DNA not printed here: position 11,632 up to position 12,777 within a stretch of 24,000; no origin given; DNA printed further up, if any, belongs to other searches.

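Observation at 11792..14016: Heliorhodopsin packaged as a promoter-less cassette between two direct copies of a truncated transposase gene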

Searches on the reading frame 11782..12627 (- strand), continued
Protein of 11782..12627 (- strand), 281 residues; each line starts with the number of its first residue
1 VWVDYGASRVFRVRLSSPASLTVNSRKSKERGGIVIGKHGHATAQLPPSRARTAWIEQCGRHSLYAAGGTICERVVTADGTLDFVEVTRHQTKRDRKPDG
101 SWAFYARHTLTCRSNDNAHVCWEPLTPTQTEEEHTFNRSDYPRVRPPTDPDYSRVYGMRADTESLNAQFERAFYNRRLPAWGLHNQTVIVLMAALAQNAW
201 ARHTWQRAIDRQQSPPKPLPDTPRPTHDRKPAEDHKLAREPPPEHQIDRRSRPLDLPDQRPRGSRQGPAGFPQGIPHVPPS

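Call 44: fold_search(model_id=the predicted structure, library=pdb)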
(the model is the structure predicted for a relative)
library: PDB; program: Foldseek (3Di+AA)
matches with E <= 10: 723; with E <= 0.001: 0
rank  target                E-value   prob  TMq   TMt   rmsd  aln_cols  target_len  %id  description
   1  9pai_A                1.1e-01  0.18  0.08  0.10  20.9       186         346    9  CLEAVED SUBSTRATE VARIANT OF PLASMINOGEN ACTIVATOR INHIBITOR-1 (released 1999-03-19)
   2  3hqc                  2.6e-01  0.30  0.10  0.22  12.3       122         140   13  Crystal structure of Phosphotyrosine-binding domain from the Human Tensin-like C1 domain-containing phosphatase (TENC1) (released 2009-07-21)
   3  6i8s_A                3.3e-01  0.05  0.09  0.10  22.6       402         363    9  Discovery and characterisation of an antibody that selectively modulates the inhibitory activity of plasminogen activa (released 2019-02-13)
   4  4kds                  3.7e-01  0.10  0.08  0.09  20.2       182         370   10  Crystal structure of latent rainbow trout plasminogen activator inhibitor 1 (PAI-1) (released 2013-05-22)
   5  3f02_A                4.3e-01  0.08  0.07  0.10  21.7       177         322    7  Cleaved human neuroserpin (released 2009-05-26)
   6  1dvm_B                4.5e-01  0.04  0.08  0.09  21.9       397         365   10  ACTIVE FORM OF HUMAN PAI-1 (released 2000-09-06)
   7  9ghd_V                5.0e-01  0.15  0.11  0.19  14.2       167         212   11  Escherichia coli 70S ribosome in complex with Staphylococcus aureus FusB-EF-G (FusB-EF-G-70S*) (released 2025-03-26)
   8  7o24_C                5.2e-01  0.25  0.14  0.32   8.7       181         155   10  Structure of the foamy viral protease-reverse transcriptase in complex with dsDNA. (released 2021-06-30)
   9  1oc0_A                5.5e-01  0.03  0.09  0.11  21.0       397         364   11  plasminogen activator inhibitor-1 complex with somatomedin B domain of vitronectin (released 2003-06-19)
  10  8gzh_C                5.8e-01  0.08  0.05  0.03  23.8       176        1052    7  Cryo-EM structure of Synechocystis sp. PCC 6803 CTP-bound RPitc (released 2023-04-19)
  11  3f5n_C                6.1e-01  0.08  0.07  0.09  18.4       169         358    6  Structure of native human neuroserpin (released 2009-05-26)
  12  4eb1_I                6.1e-01  0.07  0.07  0.07  22.3       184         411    9  Hyperstable in-frame insertion variant of antithrombin (released 2012-07-18)
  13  7ouf_A                6.4e-01  0.21  0.16  0.27  19.8       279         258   10  Structure of the STLV intasome:B56 complex bound to the strand-transfer inhibitor XZ450 (released 2021-08-18)
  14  9a40_C                6.7e-01  0.30  0.10  0.05   9.2       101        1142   15  model of Cullin4 (released 2024-09-18)
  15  9sfm_A                6.7e-01  0.18  0.08  0.04  10.7        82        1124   15  Crystal structure of Cereblon-DDB1 in complex with SB-405483 and Lenalidomide (released 2025-11-19)
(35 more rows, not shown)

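Call 47: search_protein_families(library=pfam, proteins=[L002:4701-5585:+, L002:2617-3513:+], max_evalue=0.01)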
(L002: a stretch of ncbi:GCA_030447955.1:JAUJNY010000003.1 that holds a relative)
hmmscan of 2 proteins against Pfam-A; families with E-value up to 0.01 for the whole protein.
L002:4701-5585:+ (295 aa): 2 families
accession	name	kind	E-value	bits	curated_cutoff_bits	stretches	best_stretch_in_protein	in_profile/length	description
PF02899.23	Phage_int_SAM_1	-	2.8e-05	24.7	22.3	1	9-78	17-83/83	Phage integrase, N-terminal SAM-like domain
PF00589.27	Phage_integrase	-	0.0099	16.1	27.1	0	105-273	6-163/172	Phage integrase family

L002:2617-3513:+ (299 aa): 0 families

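Call 48: find_related_loci(query=A1, collection=genome_contigs, flank=6000)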
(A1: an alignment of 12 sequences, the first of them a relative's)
Query A1 (467 aa) in genome_contigs; peptide patterns used: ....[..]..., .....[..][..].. (x = any residue, [..] = any of these).
67 stretches matched a pattern; 41 encode a relative of the query (tblastn E <= 1e-3); 40 distinct loci.
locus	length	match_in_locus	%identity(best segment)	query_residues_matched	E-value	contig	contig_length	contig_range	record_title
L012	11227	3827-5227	80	1-467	0e+0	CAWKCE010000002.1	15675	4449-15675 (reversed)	MAG: uncultured Actinomycetota bacterium isolate MFD09779.bin.1.86 genome assembly, contig: contig_15622, whole genome s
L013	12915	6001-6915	95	163-467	0e+0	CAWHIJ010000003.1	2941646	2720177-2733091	MAG: uncultured Actinomycetota bacterium isolate MFD02979.bin.1.39 genome assembly, contig: contig_33790, whole genome s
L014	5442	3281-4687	55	4-467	1e-162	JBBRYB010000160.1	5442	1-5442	MAG: Propionibacteriales bacterium isolate La5_metabat2.011 La5_metabat2.011_K_1335528_L_5442_cov_25.7253, whole genome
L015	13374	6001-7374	55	2-463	8e-159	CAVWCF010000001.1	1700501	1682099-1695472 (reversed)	MAG: uncultured Actinomycetota bacterium isolate MFD09779.bin.1.273 genome assembly, contig: contig_26854, whole genome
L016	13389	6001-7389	54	4-461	8e-156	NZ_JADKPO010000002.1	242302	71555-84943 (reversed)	Nocardioides agariphilus strain KCTC 19276 76_contigs_002, whole genome shotgun sequence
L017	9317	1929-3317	55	4-460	1e-150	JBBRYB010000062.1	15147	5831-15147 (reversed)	MAG: Propionibacteriales bacterium isolate La5_metabat2.011 La5_metabat2.011_K_466834_L_15147_cov_29.0001, whole genome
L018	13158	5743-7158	53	2-464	5e-149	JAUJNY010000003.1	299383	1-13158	MAG: Jiangellales bacterium isolate YX2bin44 opera_contig_74, whole genome shotgun sequence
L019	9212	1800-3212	52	4-466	2e-146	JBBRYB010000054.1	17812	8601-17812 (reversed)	MAG: Propionibacteriales bacterium isolate La5_metabat2.011 La5_metabat2.011_K_3249827_L_17812_cov_21.1980, whole genome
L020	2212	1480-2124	89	252-467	2e-134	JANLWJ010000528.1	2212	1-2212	MAG: Actinomycetes bacterium isolate OTE_20_metabat_391 OTE_20_k141_2912624, whole genome shotgun sequence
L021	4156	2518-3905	88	1-467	0e+0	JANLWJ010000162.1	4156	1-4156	MAG: Actinomycetes bacterium isolate OTE_20_metabat_391 OTE_20_k141_392819, whole genome shotgun sequence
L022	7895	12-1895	91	268-467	2e-121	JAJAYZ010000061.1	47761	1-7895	MAG: Actinomycetes bacterium isolate CAN_BIN24 c_000000129393, whole genome shotgun sequence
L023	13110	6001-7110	53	101-466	4e-118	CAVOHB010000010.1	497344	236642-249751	MAG: uncultured Actinomycetota bacterium isolate MFD00392.bin.1.411 genome assembly, contig: contig_7271, whole genome s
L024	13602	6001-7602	91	268-467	2e-115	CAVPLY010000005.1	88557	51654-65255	MAG: uncultured Actinomycetota bacterium isolate MFD09779.bin.3.245 genome assembly, contig: contig_28060, whole genome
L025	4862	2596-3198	90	195-467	9e-113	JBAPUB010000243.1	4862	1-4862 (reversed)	MAG: Actinomycetes bacterium isolate MFD02847_ilm_asm_bin1 k127_148450, whole genome shotgun sequence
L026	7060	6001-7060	61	112-464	8e-112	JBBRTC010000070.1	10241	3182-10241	MAG: Candidatus Nanopelagicales bacterium isolate La2_metabat2.176 La2_metabat2.176_K_2085629L10241_cov_13.9755, whole g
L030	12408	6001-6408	94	326-461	3e-83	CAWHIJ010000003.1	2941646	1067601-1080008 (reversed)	MAG: uncultured Actinomycetota bacterium isolate MFD02979.bin.1.39 genome assembly, contig: contig_33790, whole genome s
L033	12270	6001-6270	99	378-467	9e-54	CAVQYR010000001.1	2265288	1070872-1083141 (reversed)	MAG: uncultured Actinomycetota bacterium isolate MFD00032.bin.1.47 genome assembly, contig: contig_15627, whole genome s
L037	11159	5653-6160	80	270-464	4e-45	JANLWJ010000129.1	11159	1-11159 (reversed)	MAG: Actinomycetes bacterium isolate OTE_20_metabat_391 OTE_20_k141_726732, whole genome shotgun sequence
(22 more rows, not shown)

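Call 60: search_protein_families(library=pfam, proteins=[L013:7541-10960:-, L037:2413-5538:+, L024:3900-5891:-, L037:6557-7909:+, L030:1854-2879:+, L025:1072-2178:-, L033:3658-4839:-, L037:8150-9226:+, L030:3843-4655:-, L033:5345-5998:-], max_evalue=0.001)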
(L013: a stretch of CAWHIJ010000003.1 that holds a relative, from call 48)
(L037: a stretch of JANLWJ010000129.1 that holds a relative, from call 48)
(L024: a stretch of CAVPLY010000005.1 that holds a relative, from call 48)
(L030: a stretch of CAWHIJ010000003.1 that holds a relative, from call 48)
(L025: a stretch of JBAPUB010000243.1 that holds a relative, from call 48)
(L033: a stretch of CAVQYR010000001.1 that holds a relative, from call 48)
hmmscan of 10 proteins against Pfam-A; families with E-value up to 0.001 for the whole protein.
L013:7541-10960:- (1140 aa): 5 families
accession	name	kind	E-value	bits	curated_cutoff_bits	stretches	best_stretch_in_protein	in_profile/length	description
PF17963.7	Big_9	-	1.4e-79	263.5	23.6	5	841-933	1-88/89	Bacterial Ig domain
PF17892.7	Cadherin_5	-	6.8e-57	189.8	26.5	3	743-836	2-96/98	Cadherin-like domain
PF17803.7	Cadherin_4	-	4.7e-55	184.4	25.1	4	832-902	2-71/71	Bacterial cadherin-like domain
PF00353.25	HemolysinCabind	-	1.6e-15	57.2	23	2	1065-1099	2-36/36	RTX calcium-binding nonapeptide repeat (4 copies)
PF19076.6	CshA_repeat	-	3.5e-05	24.9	27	0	775-831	43-98/103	Surface adhesin CshA repetitive domain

L037:2413-5538:+ (1042 aa): 5 families
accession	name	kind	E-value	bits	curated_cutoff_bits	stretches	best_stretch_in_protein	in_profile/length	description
PF00211.25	Guanylate_cyc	-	2.2e-19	70.2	21.9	1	46-216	7-180/183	Adenylate and Guanylate cyclase catalytic domain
PF13191.12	AAA_16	-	3.8e-16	60.5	32.6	1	232-403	2-166/167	AAA ATPase domain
PF13401.12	AAA_22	-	8.6e-06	26.5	27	1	257-411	7-126/130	AAA domain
PF13240.11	Zn_Ribbon_1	-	2.3e-05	24.5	25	1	17-38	2-23/23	zinc-ribbon domain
PF12773.13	DZR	-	0.00057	20.4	27.3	1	17-39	1-23/45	Double zinc ribbon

L024:3900-5891:- (664 aa): 1 family
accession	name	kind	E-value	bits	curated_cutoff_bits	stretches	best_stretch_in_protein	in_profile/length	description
PF12698.13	ABC2_membrane_3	-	1.6e-15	57.5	31.6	2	332-629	8-345/347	ABC-2 family transporter protein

L037:6557-7909:+ (451 aa): 2 families
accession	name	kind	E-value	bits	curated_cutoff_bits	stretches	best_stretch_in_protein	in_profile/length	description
PF04030.19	ALO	-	1.6e-35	123.5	23.1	2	304-447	109-256/258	D-arabinono-1,4-lactone oxidase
PF01565.28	FAD_binding_4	-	2.5e-25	89.2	26.4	1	61-196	1-139/139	FAD binding domain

L030:1854-2879:+ (342 aa): 1 family
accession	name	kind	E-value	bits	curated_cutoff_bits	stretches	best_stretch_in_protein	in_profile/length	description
PF00291.31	PALP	-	1.1e-67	228.9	35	1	30-326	2-294/295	Pyridoxal-phosphate dependent enzyme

L025:1072-2178:- (369 aa): 1 family
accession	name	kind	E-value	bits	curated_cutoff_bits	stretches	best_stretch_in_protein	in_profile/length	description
PF03773.19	ArsP_1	-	1.4e-73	248.1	32.3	1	71-365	2-294/294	Predicted permease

L033:3658-4839:- (394 aa): 2 families
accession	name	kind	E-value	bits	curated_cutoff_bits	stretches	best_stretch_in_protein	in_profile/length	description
PF04299.18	FMN_bind_2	-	4.1e-19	69.3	22.4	1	91-242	14-167/168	Putative FMN-binding domain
PF12900.13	Pyridox_ox_2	-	2.1e-05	25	27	0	99-145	11-54/140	Pyridoxamine 5'-phosphate oxidase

L037:8150-9226:+ (359 aa): 0 families

L030:3843-4655:- (271 aa): 0 families

L033:5345-5998:- (218 aa): 3 families
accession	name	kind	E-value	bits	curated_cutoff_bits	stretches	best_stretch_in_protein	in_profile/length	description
PF01381.28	HTH_3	-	4e-12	46.4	23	1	33-85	1-53/55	Helix-turn-helix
PF13560.12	HTH_31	-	5.1e-10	39.9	27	1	29-83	2-57/64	Helix-turn-helix domain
PF07883.17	Cupin_2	-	2.1e-08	34.2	27.2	1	146-196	15-64/70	Cupin domain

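Call 63: search_protein_representatives(alignment_id=A1)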
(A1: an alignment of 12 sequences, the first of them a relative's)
Query: 12 sequences, 471 profile positions. Proteins with E-value up to 0.001 (for the whole library): 896; up to 1e-10: 482; up to 1e-30: 142. The best 150 are listed.
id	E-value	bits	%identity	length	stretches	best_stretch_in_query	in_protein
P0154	7.4e-246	832.9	-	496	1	2-461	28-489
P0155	1.1e-140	486.2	-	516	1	2-468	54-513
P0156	8.5e-137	473.3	-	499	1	2-467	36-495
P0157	5.8e-120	417.8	-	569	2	80-464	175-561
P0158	3.1e-116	405.5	-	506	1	8-469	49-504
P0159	1.4e-112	393.5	-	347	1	119-468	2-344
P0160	6.4e-92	325.4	-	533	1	2-458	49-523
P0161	1.6e-91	324.1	-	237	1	112-300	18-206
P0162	7.0e-89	315.3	-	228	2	238-450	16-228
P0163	3.3e-88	313.1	-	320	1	2-255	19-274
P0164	1.6e-86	307.5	-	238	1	240-467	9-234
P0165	7.6e-84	298.7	-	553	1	7-457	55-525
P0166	1.3e-81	291.4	-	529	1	7-458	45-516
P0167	1.0e-80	288.4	-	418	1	83-464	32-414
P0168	6.7e-76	272.5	-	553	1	8-456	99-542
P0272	3.3e-33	131.8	-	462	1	7-459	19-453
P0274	6.1e-33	130.9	-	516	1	11-460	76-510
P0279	2.6e-32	128.8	-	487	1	14-451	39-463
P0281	3.1e-32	128.5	-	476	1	13-458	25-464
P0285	1.4e-31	126.4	-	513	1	7-452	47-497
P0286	1.5e-31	126.3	-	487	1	21-438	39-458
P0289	2.9e-31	125.4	-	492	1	15-453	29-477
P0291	1.2e-30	123.4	-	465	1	24-463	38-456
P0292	1.2e-30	123.3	-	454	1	21-454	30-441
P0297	2.4e-30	122.3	-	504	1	22-455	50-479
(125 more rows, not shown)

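Call 64: search_protein_families(library=pfam, proteins=[P0297, P0292, P0291, P0289, P0286, P0285, P0281, P0279, P0274, P0272], max_evalue=0.1)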
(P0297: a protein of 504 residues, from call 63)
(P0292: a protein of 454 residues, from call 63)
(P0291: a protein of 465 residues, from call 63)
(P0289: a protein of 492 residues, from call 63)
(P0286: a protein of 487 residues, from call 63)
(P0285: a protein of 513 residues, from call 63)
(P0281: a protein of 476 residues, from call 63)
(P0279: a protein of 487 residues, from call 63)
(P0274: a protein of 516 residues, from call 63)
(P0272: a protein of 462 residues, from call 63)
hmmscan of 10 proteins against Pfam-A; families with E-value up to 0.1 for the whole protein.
P0297 (504 aa): 0 families

P0292 (454 aa): 1 family
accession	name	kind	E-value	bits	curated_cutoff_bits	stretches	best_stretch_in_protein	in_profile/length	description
PF01609.27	DDE_Tnp_1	-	0.0069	16.6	23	1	184-427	25-190/200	Transposase DDE domain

P0291 (465 aa): 0 families

P0289 (492 aa): 0 families

P0286 (487 aa): 0 families

P0285 (513 aa): 0 families

P0281 (476 aa): 1 family
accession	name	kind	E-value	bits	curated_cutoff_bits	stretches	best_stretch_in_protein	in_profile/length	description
PF01609.27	DDE_Tnp_1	-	0.06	13.5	23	1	386-455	123-199/200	Transposase DDE domain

P0279 (487 aa): 2 families
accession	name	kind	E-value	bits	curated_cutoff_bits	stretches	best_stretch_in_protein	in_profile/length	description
PF13751.12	DDE_Tnp_1_6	-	0.0037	18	25.1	1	411-465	69-124/125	Transposase DDE domain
PF01609.27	DDE_Tnp_1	-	0.091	12.9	23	0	253-456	64-194/200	Transposase DDE domain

P0274 (516 aa): 0 families

P0272 (462 aa): 0 families
